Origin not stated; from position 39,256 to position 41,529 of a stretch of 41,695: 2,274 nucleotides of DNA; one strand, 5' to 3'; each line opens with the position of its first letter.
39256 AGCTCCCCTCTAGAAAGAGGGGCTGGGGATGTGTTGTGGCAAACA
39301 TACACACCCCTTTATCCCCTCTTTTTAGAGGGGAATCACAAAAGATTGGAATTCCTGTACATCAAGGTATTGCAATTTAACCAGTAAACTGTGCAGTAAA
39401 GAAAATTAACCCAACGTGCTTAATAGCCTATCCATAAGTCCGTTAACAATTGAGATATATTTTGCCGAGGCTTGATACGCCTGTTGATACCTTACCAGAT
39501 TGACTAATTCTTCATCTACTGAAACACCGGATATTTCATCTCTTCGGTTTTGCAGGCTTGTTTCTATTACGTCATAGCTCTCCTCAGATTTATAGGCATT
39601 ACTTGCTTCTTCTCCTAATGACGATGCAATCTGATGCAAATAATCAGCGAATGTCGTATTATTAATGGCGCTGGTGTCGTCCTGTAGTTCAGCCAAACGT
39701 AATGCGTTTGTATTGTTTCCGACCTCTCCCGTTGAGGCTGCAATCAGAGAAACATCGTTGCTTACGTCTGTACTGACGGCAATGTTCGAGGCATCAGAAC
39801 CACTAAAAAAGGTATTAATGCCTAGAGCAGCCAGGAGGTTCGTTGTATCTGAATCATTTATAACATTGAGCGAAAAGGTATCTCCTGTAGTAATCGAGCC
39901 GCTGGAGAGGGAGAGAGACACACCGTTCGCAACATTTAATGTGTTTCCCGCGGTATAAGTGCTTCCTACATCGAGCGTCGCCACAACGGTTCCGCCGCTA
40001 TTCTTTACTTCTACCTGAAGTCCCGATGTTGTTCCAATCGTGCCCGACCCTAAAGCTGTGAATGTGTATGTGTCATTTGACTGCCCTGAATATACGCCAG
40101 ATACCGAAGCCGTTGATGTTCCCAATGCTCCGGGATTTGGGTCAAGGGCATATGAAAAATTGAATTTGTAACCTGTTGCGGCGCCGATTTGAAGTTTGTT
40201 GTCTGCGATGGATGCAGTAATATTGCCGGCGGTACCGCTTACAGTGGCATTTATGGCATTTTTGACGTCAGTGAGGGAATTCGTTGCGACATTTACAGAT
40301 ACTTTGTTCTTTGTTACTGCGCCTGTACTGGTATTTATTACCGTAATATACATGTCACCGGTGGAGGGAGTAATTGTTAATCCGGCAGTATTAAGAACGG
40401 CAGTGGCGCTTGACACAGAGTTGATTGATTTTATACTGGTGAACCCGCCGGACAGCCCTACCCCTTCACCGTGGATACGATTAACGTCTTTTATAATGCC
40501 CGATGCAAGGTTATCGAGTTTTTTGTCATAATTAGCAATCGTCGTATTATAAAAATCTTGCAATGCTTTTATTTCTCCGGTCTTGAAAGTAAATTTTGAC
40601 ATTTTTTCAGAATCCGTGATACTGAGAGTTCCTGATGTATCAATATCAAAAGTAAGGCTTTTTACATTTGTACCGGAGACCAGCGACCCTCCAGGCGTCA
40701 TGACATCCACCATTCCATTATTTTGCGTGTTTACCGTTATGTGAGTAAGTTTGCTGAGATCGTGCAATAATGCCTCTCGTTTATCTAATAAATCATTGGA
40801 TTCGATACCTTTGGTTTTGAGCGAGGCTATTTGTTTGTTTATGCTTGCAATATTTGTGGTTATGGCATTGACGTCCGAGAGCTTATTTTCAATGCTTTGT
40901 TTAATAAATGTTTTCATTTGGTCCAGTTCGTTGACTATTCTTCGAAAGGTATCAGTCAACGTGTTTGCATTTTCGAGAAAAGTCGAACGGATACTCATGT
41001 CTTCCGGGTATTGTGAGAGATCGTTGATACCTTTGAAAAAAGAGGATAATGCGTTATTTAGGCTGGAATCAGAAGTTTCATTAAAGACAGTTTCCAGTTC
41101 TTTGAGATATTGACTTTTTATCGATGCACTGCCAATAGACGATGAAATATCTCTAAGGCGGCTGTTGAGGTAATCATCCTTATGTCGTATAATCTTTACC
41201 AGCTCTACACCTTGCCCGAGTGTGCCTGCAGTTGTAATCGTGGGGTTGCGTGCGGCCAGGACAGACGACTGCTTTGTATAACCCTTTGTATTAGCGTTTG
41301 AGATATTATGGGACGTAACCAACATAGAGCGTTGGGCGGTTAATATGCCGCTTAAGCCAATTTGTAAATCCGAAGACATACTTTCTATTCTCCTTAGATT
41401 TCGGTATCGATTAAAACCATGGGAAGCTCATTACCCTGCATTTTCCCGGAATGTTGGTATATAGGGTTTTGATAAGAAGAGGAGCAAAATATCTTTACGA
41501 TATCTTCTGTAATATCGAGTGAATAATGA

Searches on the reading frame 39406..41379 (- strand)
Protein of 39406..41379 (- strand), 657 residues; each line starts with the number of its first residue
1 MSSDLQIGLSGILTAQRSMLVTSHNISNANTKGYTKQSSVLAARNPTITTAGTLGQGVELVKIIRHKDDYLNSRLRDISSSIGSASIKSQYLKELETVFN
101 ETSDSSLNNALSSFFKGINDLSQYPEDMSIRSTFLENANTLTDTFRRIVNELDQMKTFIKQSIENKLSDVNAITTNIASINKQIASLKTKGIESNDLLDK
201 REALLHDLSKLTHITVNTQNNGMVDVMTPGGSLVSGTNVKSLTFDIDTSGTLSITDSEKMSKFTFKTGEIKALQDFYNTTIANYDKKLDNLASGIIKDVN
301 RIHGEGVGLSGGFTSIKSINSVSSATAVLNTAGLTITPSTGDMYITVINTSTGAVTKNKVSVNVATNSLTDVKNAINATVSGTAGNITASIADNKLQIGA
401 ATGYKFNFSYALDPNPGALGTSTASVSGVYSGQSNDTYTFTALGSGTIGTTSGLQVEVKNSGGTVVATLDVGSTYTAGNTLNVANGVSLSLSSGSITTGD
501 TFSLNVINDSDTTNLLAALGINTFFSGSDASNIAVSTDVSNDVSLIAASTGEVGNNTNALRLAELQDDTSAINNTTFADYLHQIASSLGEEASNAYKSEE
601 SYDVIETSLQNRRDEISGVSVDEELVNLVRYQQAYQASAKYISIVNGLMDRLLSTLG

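Call 5: search_protein_families(library=pfam, proteins=[window:39406-41379:-])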
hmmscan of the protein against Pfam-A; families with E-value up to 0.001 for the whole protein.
window:39406-41379:- (657 aa): 3 families
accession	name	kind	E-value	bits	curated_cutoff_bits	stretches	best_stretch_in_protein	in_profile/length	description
PF22638.1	FlgK_D1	-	2e-55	188.4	28.6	1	92-311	1-226/233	Flagellar hook-associated protein FlgK helical domain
PF06429.18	Flg_bbr_C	-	3.7e-11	42.8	23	1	615-654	6-45/46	Flagellar basal body rod FlgEFG protein C-terminal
PF00460.25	Flg_bb_rod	-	0.00067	20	20.7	1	5-35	1-31/31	Flagella basal body rod protein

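Call 46: list_cluster_members(proteins=[window:39406-41379:-, window:38291-39202:-, window:37524-37994:-, window:36094-37203:-, window:34156-35160:-, window:33056-34120:-, window:30072-31361:-, window:28722-30068:-, window:31352-32206:-, window:32372-33052:-])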
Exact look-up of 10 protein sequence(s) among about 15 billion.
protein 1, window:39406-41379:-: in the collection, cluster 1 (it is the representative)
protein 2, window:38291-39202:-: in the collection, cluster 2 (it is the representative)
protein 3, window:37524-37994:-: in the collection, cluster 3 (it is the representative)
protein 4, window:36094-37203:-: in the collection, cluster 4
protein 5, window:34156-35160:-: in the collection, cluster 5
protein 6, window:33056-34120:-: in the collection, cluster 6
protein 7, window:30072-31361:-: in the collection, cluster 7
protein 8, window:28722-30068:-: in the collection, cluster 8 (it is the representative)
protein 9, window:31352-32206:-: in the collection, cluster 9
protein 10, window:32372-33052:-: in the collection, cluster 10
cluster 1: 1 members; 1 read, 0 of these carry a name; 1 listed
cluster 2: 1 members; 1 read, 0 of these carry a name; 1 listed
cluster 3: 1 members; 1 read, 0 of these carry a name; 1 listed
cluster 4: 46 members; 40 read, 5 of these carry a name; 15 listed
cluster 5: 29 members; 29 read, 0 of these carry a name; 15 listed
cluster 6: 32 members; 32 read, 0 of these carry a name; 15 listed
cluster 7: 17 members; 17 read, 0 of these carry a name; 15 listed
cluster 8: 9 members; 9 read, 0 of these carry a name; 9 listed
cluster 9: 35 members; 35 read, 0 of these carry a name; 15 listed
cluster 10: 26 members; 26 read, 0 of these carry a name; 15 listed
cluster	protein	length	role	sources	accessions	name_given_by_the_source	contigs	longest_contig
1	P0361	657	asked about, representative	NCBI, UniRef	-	-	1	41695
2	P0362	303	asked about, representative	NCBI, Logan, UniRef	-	-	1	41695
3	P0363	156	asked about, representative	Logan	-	-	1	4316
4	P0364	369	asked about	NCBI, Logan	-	-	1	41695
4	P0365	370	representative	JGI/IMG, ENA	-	-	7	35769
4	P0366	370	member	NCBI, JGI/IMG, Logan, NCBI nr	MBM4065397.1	MAG: tetratricopeptide repeat protein [Planctomycetes bacterium] | tetratricopeptide repeat protein [Planctomycetota bacterium]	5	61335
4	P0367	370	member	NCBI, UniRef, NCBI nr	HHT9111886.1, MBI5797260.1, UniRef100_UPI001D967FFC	MAG: tetratricopeptide repeat protein [Planctomycetes bacterium] | tetratricopeptide repeat protein n=1 Tax=Candidatus Wunengus sp. YC65 TaxID=3367701 ... | tetratricopeptide repeat protein [Planctomycetota bacterium]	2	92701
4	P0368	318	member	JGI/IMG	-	tetratricopeptide (TPR) repeat protein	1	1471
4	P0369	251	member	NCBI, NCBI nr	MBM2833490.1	MAG: hypothetical protein HW406_651 [Candidatus Brocadiaceae bacterium] | hypothetical protein [Candidatus Brocadiaceae bacterium]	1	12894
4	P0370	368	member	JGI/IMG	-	tetratricopeptide (TPR) repeat protein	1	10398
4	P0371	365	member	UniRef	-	-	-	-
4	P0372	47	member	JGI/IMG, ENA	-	-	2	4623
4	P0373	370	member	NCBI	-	-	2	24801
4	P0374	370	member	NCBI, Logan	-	-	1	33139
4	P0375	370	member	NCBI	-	-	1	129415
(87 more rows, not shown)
